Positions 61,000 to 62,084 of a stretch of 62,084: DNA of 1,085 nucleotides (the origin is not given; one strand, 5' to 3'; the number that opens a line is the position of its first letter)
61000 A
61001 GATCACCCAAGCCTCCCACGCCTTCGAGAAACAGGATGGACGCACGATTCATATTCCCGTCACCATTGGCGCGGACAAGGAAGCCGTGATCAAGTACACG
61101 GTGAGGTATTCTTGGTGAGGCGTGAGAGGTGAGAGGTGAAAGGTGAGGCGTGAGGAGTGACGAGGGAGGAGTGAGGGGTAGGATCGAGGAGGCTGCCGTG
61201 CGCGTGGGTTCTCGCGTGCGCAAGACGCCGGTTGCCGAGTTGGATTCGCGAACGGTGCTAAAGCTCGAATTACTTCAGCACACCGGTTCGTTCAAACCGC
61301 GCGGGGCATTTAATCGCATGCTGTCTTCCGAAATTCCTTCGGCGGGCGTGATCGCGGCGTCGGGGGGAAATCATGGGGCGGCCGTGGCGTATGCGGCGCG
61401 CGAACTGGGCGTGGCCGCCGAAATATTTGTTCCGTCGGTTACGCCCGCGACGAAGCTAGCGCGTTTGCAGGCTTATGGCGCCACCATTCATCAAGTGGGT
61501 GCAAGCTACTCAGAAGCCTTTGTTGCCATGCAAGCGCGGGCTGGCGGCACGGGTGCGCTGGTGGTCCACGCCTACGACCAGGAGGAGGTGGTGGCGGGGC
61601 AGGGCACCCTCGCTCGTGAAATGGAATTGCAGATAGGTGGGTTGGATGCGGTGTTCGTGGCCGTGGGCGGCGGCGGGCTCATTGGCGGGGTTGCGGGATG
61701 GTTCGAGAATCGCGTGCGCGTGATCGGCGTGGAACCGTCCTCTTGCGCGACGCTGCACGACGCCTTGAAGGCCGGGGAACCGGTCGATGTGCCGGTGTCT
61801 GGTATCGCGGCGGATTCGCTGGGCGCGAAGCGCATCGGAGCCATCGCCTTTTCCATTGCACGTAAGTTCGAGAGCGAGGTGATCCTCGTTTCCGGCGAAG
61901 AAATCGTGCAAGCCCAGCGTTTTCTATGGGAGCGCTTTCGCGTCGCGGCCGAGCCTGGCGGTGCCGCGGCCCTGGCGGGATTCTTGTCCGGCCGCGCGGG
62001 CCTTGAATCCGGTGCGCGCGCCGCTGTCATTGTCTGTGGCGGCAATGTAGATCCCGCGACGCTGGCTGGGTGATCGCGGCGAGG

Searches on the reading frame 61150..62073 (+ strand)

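Call 16: search_protein_families(library=pfam, proteins=[window:61150-62073:+], max_evalue=0.001)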
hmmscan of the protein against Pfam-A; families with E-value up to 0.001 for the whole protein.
window:61150-62073:+ (307 aa): 1 family
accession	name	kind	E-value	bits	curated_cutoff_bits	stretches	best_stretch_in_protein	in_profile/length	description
PF00291.31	PALP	-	1.2e-67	228.8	35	1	24-297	6-295/295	Pyridoxal-phosphate dependent enzyme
